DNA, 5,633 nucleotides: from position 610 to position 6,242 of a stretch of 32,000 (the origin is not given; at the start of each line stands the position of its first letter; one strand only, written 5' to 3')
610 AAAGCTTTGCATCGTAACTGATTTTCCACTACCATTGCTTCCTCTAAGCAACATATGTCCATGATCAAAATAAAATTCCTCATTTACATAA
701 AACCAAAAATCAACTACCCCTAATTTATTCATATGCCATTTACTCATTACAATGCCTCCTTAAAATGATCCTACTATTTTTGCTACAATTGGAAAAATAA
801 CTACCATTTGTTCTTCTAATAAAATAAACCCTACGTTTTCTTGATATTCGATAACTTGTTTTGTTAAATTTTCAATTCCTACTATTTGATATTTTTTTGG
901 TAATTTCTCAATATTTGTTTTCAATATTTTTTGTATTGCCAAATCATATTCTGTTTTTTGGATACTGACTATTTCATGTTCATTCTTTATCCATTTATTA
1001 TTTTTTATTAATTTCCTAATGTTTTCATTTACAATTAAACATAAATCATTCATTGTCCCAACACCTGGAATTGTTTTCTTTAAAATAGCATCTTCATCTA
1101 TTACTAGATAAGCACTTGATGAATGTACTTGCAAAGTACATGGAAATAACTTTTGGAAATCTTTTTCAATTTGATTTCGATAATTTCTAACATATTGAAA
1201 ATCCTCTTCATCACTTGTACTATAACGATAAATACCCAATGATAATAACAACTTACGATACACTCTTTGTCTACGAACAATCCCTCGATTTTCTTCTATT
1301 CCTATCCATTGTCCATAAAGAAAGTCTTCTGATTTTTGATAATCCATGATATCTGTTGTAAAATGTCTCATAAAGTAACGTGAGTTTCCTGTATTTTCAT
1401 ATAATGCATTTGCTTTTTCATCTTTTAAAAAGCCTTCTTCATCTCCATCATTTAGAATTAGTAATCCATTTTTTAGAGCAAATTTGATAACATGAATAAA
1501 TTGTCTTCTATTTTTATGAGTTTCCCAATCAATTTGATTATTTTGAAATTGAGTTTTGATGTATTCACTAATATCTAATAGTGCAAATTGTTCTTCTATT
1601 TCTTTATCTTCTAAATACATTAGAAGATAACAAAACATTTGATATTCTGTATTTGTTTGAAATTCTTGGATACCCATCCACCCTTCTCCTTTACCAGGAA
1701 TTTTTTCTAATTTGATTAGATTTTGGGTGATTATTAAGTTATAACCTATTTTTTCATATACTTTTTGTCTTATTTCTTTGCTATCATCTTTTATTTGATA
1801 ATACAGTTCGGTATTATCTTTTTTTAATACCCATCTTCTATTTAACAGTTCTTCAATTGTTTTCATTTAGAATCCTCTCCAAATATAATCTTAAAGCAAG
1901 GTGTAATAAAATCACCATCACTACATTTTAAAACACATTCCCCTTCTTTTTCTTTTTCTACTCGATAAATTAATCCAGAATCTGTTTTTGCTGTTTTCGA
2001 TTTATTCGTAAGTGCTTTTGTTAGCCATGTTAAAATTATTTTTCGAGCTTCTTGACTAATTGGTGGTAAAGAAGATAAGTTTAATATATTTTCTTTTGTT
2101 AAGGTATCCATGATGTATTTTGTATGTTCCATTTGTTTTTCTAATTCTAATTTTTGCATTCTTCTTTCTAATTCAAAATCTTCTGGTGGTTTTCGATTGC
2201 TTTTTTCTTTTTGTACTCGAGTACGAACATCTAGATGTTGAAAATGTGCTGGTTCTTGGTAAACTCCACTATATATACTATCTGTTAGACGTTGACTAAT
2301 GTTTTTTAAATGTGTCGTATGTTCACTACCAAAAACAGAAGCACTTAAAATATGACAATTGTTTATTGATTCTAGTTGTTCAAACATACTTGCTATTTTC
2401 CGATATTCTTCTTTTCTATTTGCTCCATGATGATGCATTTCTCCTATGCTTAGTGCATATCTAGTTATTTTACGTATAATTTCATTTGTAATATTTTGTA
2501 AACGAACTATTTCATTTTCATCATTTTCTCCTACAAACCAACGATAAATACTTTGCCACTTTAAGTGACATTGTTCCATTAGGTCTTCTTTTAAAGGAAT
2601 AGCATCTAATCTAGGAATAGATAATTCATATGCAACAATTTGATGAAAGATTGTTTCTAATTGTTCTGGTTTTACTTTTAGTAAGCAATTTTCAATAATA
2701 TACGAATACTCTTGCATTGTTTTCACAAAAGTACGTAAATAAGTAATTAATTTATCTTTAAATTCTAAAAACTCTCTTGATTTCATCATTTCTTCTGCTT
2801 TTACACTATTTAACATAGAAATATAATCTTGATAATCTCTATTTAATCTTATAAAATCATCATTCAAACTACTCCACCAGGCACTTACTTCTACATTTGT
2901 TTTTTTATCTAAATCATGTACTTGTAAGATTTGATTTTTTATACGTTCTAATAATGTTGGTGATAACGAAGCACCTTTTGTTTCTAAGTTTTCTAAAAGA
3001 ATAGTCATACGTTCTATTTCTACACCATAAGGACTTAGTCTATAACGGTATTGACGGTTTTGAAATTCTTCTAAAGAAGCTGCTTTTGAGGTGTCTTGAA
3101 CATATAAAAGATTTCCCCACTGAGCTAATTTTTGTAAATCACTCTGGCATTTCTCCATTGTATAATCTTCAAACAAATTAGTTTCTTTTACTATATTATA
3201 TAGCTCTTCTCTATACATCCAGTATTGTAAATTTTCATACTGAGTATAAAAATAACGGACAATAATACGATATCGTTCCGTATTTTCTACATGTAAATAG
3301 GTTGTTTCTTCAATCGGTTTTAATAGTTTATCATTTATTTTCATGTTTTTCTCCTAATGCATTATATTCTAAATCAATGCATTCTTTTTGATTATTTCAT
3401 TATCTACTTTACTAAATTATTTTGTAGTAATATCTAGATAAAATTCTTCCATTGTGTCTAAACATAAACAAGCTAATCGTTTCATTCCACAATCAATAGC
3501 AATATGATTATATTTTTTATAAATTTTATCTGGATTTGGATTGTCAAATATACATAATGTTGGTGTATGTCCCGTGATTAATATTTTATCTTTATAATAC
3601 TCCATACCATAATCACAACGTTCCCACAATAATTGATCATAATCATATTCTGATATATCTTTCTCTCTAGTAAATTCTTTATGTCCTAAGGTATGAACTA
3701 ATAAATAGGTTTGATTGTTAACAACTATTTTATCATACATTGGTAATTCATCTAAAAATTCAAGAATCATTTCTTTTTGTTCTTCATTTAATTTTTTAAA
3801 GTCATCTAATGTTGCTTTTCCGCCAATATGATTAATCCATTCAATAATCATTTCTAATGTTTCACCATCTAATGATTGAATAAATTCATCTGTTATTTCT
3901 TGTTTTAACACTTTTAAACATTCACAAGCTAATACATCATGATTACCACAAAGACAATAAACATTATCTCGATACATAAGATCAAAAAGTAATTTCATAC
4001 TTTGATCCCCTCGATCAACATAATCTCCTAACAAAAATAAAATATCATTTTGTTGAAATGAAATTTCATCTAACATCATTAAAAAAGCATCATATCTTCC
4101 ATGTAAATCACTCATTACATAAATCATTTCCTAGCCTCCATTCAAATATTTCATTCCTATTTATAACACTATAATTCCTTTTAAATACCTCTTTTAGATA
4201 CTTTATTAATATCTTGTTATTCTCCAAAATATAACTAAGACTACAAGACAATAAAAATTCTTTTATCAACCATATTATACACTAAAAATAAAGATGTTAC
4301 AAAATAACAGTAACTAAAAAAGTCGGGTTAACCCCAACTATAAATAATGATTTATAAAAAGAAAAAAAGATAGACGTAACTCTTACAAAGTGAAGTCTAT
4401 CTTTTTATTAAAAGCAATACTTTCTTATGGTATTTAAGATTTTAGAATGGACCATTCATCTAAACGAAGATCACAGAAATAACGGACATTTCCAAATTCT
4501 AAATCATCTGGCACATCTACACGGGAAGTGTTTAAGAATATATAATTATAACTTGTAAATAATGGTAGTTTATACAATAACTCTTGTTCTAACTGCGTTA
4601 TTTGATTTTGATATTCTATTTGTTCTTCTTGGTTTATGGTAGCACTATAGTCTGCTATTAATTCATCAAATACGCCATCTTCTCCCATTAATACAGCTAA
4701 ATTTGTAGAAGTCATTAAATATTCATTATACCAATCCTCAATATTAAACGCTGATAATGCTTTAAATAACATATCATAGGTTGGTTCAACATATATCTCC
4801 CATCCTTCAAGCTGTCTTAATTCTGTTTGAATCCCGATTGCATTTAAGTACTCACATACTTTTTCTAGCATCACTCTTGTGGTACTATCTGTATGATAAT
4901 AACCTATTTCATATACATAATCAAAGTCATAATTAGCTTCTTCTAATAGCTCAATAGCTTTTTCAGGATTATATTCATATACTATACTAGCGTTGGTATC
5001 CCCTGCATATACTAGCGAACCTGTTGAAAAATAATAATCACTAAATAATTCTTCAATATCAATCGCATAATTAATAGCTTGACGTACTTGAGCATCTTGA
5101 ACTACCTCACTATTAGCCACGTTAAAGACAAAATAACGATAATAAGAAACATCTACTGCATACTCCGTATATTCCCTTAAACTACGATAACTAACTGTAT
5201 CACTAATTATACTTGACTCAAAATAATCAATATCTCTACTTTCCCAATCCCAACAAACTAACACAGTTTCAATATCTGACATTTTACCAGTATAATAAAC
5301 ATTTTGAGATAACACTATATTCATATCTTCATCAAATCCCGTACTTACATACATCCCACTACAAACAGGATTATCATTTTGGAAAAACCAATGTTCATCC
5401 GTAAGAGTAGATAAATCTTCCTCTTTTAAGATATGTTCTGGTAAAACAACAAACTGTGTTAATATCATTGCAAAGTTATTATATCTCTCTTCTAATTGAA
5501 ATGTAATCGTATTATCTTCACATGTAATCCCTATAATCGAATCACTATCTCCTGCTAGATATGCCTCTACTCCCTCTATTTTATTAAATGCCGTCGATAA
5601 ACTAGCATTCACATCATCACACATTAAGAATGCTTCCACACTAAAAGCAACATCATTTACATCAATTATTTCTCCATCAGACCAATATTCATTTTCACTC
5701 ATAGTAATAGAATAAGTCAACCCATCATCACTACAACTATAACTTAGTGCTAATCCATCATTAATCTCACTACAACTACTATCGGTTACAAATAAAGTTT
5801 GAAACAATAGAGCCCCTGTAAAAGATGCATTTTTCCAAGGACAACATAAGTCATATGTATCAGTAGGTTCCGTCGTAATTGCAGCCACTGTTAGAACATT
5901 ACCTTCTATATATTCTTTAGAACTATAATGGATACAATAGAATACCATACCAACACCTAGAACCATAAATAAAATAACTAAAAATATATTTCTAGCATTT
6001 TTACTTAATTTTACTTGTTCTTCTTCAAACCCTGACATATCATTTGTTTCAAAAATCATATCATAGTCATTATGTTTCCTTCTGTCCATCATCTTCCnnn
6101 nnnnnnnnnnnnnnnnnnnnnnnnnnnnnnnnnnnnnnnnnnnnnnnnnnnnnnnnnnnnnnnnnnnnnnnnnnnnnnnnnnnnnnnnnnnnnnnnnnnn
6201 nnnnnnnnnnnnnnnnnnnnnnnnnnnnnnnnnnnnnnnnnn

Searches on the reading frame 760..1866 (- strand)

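Call 8: search_protein_families(library=pfam, proteins=[window:760-1866:-], max_evalue=0.001)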
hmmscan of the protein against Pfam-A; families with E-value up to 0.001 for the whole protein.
window:760-1866:- (368 aa): 1 family
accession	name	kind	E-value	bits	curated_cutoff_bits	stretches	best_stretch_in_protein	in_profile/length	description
PF09661.15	DUF2398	-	1.4e-79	268.3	26.9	1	5-366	2-362/363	Protein of unknown function (DUF2398)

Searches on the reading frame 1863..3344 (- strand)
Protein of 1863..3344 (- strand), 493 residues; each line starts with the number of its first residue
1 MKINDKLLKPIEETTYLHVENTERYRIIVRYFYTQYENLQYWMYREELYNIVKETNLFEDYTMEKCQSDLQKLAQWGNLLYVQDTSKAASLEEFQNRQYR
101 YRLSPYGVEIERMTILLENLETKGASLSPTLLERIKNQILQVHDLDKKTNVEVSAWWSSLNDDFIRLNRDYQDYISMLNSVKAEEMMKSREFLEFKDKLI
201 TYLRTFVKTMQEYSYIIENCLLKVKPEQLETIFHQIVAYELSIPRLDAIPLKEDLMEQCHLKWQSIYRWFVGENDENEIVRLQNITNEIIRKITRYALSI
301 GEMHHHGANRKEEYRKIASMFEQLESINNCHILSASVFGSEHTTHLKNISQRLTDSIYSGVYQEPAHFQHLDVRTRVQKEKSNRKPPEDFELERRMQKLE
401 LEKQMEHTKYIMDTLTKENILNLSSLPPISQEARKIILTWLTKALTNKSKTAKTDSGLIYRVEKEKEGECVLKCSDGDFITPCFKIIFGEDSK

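Call 8: search_protein_families(library=pfam, proteins=[window:1863-3344:-], max_evalue=0.001)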
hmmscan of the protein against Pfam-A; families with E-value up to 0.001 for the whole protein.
window:1863-3344:- (493 aa): 1 family
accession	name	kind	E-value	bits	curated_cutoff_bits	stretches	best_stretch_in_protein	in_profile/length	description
PF09660.15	DUF2397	-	4.5e-130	435.1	28.5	1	15-482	2-480/483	Protein of unknown function (DUF2397)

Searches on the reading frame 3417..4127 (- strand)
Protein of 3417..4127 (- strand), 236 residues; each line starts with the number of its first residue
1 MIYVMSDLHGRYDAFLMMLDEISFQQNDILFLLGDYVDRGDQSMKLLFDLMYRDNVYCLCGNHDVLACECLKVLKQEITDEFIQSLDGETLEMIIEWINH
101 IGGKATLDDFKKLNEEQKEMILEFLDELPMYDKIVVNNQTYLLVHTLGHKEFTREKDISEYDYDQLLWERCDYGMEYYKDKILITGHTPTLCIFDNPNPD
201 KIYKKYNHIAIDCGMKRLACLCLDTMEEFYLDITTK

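Call 8: search_protein_families(library=pfam, proteins=[window:3417-4127:-], max_evalue=0.001)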
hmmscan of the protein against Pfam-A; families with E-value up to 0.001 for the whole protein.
window:3417-4127:- (236 aa): 3 families
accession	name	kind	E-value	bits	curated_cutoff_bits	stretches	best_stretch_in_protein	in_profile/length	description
PF00149.33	Metallophos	-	1.6e-18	68.3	21.5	1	2-207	3-179/191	Calcineurin-like phosphoesterase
PF12850.12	Metallophos_2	-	3.4e-06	27.6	27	1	2-188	3-116/154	Calcineurin-like phosphoesterase superfamily domain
PF06874.16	FBPase_2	-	2e-05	23.5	27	0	28-66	185-223/639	Firmicute fructose-1,6-bisphosphatase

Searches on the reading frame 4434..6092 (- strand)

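Call 8: search_protein_families(library=pfam, proteins=[window:4434-6092:-], max_evalue=0.001)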
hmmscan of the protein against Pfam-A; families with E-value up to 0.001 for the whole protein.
window:4434-6092:- (552 aa): 1 family
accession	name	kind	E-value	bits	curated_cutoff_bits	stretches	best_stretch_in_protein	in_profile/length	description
PF00496.27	SBP_bac_5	-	1.5e-39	136.6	32.4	1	110-460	2-360/368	Bacterial extracellular solute-binding proteins, family 5 Middle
